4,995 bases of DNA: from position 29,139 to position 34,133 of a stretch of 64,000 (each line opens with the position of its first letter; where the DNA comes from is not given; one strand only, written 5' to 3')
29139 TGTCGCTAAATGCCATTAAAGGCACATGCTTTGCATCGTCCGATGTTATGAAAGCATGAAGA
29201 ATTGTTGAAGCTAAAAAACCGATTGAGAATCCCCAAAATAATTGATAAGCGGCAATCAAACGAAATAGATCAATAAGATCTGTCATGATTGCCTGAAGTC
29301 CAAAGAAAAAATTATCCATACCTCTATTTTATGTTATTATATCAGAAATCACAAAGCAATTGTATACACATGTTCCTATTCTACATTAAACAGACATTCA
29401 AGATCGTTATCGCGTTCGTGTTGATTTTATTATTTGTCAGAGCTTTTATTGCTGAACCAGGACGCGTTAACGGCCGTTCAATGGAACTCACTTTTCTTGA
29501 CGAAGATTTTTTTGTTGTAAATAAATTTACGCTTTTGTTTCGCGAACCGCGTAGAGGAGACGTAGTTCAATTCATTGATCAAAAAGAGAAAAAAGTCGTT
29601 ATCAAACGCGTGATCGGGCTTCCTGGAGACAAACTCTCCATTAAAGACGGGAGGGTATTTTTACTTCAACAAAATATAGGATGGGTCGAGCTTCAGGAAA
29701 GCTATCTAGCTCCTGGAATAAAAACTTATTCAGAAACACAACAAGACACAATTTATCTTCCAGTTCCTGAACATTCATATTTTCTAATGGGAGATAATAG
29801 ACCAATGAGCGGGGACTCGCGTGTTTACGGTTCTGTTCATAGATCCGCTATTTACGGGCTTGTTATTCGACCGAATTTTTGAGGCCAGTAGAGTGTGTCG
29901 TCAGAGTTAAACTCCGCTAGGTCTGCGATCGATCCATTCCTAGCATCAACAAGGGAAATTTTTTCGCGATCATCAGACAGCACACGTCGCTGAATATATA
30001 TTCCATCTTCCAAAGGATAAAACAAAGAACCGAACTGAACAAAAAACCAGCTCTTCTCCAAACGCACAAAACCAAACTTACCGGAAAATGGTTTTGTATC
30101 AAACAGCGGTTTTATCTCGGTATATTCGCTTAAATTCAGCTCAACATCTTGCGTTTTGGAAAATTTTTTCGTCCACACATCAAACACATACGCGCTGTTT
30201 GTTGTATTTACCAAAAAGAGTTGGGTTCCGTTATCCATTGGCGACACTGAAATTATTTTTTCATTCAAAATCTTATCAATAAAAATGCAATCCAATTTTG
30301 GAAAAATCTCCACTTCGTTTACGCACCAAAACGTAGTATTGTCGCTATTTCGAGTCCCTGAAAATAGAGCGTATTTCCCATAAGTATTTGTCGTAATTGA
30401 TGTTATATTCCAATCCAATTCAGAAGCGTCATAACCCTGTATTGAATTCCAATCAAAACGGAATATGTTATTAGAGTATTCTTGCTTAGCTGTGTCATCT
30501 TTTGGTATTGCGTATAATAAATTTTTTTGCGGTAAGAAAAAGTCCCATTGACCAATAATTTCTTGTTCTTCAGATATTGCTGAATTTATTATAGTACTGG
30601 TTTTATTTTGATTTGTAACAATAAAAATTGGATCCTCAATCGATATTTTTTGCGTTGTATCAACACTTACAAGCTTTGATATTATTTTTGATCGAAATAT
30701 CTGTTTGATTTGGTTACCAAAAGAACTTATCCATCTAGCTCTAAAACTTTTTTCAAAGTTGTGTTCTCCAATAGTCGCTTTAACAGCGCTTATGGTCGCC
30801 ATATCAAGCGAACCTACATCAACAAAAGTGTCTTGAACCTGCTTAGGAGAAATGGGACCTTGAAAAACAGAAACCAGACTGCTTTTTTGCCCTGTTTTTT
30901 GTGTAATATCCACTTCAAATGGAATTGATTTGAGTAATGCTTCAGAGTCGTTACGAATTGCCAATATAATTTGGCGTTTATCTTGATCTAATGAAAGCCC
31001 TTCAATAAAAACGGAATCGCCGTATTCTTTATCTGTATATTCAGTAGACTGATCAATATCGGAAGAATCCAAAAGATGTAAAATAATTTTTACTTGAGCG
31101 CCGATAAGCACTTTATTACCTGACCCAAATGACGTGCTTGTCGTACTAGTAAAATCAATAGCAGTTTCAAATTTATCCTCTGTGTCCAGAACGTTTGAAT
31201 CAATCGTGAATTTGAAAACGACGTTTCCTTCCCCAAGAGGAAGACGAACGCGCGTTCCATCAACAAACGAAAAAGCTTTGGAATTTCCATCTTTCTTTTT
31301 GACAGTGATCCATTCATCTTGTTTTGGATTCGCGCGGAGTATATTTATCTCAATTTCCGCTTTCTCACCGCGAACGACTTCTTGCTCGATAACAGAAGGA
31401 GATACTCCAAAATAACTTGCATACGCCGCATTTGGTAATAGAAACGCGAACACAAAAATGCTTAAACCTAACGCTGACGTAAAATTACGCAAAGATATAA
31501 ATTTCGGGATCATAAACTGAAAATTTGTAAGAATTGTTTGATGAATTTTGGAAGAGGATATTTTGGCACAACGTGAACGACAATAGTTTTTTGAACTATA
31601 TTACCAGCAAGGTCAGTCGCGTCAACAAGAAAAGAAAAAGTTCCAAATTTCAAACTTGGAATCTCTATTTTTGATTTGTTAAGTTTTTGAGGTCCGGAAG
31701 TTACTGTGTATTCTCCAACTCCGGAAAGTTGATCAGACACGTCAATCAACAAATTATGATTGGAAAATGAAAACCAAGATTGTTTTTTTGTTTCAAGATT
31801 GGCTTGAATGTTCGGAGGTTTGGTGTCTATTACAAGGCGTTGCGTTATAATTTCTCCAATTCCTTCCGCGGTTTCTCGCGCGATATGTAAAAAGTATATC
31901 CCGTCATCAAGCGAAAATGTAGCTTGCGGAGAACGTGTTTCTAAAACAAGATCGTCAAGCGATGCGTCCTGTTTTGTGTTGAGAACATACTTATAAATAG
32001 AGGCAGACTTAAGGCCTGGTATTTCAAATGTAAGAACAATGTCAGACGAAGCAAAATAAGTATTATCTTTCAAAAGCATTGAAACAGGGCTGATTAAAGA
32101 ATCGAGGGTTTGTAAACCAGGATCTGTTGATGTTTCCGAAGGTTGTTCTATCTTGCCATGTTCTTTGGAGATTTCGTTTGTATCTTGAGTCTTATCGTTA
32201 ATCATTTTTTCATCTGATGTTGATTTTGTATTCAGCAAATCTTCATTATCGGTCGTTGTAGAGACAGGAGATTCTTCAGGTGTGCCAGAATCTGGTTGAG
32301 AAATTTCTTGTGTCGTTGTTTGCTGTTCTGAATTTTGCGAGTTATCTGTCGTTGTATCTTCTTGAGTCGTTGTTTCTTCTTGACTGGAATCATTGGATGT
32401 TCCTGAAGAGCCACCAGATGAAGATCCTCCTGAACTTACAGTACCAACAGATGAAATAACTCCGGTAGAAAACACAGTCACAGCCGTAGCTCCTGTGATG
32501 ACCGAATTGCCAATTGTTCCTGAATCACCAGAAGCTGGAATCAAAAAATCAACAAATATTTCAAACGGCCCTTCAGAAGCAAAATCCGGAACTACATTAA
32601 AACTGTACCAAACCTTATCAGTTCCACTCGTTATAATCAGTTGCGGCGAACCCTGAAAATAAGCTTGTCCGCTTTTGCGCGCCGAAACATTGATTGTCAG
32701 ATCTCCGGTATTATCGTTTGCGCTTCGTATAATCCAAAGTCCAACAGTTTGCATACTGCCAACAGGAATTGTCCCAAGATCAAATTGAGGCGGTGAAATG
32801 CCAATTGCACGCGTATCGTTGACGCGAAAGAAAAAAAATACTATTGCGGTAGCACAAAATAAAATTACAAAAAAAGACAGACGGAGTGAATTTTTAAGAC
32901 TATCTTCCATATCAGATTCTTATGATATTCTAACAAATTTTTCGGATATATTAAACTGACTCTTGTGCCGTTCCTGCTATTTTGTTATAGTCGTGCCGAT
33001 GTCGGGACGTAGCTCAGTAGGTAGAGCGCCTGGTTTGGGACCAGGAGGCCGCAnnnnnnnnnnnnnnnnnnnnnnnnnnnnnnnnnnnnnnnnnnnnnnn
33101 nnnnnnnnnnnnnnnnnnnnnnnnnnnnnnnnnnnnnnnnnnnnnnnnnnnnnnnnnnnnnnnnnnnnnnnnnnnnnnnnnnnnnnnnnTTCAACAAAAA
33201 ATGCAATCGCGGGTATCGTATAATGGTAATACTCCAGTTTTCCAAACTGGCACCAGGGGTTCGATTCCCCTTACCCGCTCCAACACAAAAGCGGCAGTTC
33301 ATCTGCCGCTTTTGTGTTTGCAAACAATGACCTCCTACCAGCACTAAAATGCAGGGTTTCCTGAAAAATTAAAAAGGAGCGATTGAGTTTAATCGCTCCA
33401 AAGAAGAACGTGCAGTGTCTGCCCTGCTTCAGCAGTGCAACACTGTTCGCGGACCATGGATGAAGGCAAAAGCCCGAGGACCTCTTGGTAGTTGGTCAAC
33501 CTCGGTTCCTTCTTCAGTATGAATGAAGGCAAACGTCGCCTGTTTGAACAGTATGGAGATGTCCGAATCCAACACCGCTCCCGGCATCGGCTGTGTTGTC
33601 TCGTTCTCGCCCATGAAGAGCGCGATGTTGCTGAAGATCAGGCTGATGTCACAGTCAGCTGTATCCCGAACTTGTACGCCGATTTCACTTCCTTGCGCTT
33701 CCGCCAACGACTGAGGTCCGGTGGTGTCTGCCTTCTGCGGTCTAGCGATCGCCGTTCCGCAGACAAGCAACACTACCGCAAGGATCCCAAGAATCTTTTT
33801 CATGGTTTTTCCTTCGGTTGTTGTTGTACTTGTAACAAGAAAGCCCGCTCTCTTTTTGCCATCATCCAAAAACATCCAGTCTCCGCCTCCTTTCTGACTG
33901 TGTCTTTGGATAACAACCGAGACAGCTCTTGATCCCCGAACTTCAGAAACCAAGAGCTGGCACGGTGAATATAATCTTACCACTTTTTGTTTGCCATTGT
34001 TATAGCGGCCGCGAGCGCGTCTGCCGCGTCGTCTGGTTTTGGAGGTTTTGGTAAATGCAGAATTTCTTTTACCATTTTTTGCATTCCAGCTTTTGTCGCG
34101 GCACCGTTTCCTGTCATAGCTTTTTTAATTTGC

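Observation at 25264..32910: Block of five to six secreted or surface proteins of unknown function directly downstream of the T4P operon, enclosing an opposite-strand type I signal peptidase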

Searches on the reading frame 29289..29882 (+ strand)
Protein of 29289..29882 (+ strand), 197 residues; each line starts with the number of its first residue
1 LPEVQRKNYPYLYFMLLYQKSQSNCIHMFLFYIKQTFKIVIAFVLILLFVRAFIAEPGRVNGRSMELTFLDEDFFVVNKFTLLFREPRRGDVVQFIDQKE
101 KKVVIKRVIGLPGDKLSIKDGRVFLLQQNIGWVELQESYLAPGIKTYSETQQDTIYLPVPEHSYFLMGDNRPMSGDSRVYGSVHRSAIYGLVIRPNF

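Call 4: search_protein_families(library=pfam, proteins=[window:29289-29882:+], max_evalue=0.1)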
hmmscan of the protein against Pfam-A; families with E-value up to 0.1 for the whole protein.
window:29289-29882:+ (197 aa): 2 families
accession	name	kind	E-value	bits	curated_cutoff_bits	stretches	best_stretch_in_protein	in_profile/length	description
PF10502.14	Peptidase_S26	-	6.3e-37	127.6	22.9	1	34-192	2-163/168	Signal peptidase, peptidase S26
PF00717.28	Peptidase_S24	-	0.0018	18.4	23.3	1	59-117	39-90/116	Peptidase S24-like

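Call 9: search_protein_families(library=ncbifam, proteins=[window:29289-29882:+], max_evalue=0.1)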
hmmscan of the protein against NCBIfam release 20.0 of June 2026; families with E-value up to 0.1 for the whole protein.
window:29289-29882:+ (197 aa): 7 families
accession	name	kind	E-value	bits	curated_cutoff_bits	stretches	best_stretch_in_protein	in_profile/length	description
TIGR02227.1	sigpep_I_bact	equivalog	6.9e-38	130.1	47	1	38-193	3-155/162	signal peptidase I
NF008114.0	PRK10861.1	equivalog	1.1e-17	64.3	277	2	36-117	63-157/324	signal peptidase I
TIGR02754.1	sod_Ni_protease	equivalog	3.4e-08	33.9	63.25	2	59-118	2-62/90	nickel-type superoxide dismutase maturation protease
TIGR02771.1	TraF_Ti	equivalog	3.1e-07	30.1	100.25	1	103-192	83-165/171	conjugative transfer signal peptidase TraF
NF010459.0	PRK13884.1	subfamily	5.4e-06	26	156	1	88-195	72-174/178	conjugal transfer peptidase TraF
TIGR02228.1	sigpep_I_arch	equivalog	4.1e-05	23.5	51.85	1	37-111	12-85/158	signal peptidase I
NF010412.0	PRK13838.1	subfamily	0.099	12.1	186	0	103-191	88-168/177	conjugal transfer pilin processing protease TraF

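Call 45: find_related_loci(query=A3, collection=genome_contigs, flank=10000)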
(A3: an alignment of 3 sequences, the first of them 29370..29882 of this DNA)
Query A3 (170 aa) in genome_contigs; peptide patterns used: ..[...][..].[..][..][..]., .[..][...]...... (x = any residue, [..] = any of these).
73 stretches matched a pattern; 6 encode a relative of the query (tblastn E <= 1e-3); 6 distinct loci.
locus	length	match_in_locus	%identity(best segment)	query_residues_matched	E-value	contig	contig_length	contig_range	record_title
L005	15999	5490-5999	54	1-170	2e-60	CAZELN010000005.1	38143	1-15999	MAG TPA_asm: uncultured Gammaproteobacteria bacterium isolate binchicken_co368_97 genome assembly, contig: NODE_604_leng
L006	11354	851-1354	46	2-169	6e-50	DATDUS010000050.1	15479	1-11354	MAG TPA_asm: Patescibacteria group bacterium isolate SMAG_U8064 k141_97941, whole genome shotgun sequence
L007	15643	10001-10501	49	1-167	1e-49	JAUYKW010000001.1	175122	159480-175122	MAG: bacterium isolate C24_metabat.bin.218 C24_k141_151497, whole genome shotgun sequence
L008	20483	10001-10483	47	5-165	8e-47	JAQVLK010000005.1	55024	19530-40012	MAG: Candidatus Gracilibacteria bacterium isolate STF1_108 NODE_1083_length_55024_cov_3.636592_Sandtown_F1, whole genome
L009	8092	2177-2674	41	1-166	5e-41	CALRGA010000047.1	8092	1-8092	MAG: Candidatus Uhrbacteria bacterium RIFOXYB12_FULL_58_10 isolate AH-03may19-8 genome assembly, contig: AH-03may19-C181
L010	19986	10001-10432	47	24-167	3e-40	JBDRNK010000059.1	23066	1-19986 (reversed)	MAG: Candidatus Uhrbacteria bacterium isolate MEGAHIT-group-1.884 k141_10049521, whole genome shotgun sequence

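Call 48: find_homologous_proteins(query=window:29370-29882:+, max_evalue=0.00001)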
Query window:29370-29882:+ (170 aa): 533 proteins with E <= 0.00001 among 587 candidates; the best 120 are listed.
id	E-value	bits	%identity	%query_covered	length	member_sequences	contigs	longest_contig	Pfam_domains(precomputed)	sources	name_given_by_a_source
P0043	1.3e-100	352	93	100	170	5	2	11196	PF10502.15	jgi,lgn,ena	-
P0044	2.8e-60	221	60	100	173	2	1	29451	PF10502.15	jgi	jgi:signal peptidase I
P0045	6.2e-58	213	56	98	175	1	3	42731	PF10502.15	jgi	jgi:signal peptidase I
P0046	2.8e-54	202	56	100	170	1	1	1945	PF10502.15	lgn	-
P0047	5.6e-54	201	57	100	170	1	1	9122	PF10502.15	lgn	-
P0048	2.5e-53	198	54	100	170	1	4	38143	PF10502.15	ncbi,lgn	-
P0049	6.5e-53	197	53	100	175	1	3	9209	PF10502.15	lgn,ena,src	-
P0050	1.5e-52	196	55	100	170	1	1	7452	PF10502.15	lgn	-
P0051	4.4e-52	194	54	98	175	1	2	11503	PF10502.15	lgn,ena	-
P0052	5.1e-52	194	55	100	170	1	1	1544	PF10502.15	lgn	-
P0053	1.3e-51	193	52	98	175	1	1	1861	PF10502.15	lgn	-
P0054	4.5e-51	191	56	98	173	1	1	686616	PF10502.15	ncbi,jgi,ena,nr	ncbi:MAG: signal peptidase I [bacterium]|jgi:signal peptidase I|nr:signal peptidase I [bacterium]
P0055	6.6e-51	191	55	100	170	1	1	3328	PF10502.15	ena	-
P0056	7.6e-51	190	53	100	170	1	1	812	PF10502.15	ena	-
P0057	9.4e-51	190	52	100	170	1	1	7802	PF10502.15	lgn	-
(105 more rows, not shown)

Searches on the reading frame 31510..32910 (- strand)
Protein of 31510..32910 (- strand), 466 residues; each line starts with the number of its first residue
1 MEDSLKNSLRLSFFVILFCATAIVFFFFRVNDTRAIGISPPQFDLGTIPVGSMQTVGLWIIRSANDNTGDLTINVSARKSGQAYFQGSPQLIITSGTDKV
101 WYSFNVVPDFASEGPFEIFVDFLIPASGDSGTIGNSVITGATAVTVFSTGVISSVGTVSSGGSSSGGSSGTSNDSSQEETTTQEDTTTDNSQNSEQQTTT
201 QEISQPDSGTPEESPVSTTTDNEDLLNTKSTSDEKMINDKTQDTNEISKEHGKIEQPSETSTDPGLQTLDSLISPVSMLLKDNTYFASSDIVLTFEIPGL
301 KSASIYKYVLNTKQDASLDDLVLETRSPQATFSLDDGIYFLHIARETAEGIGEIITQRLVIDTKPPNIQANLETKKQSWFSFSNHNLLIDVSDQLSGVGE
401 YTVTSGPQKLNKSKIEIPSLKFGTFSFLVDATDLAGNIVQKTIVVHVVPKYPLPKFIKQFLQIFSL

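Call 4: search_protein_families(library=pfam, proteins=[window:31510-32910:-], max_evalue=0.1)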
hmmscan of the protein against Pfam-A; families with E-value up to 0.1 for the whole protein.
window:31510-32910:- (466 aa): 1 family
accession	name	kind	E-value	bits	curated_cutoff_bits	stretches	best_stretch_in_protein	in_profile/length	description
PF02862.22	DDHD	-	0.0058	17.3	28.3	1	150-292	111-250/258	DDHD domain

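Call 9: search_protein_families(library=ncbifam, proteins=[window:31510-32910:-], max_evalue=0.1)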
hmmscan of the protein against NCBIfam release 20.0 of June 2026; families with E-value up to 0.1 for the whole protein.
window:31510-32910:- (466 aa): 1 family
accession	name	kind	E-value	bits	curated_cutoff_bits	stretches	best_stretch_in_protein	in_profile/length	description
NF043060.1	MAP_0585_fam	equivalog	0.032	14.2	170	1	161-262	66-171/319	MAP_0585 family protein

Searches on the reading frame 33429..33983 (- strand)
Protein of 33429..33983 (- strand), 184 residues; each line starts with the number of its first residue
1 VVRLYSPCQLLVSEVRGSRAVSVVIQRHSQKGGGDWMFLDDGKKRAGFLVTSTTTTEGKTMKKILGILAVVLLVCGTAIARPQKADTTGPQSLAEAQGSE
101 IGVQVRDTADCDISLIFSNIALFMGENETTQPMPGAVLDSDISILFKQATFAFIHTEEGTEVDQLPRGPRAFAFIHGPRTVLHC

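Call 4: search_protein_families(library=pfam, proteins=[window:33429-33983:-], max_evalue=0.1)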
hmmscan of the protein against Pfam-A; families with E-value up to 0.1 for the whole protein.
window:33429-33983:- (184 aa): 0 families

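Call 9: search_protein_families(library=ncbifam, proteins=[window:33429-33983:-], max_evalue=0.1)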
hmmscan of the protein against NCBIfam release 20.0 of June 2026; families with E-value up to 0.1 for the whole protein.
window:33429-33983:- (184 aa): 1 family
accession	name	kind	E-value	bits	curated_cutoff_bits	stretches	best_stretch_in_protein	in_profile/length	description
NF038029.1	LP_plasma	domain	0.061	13.8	24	1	61-79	1-19/24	lipoprotein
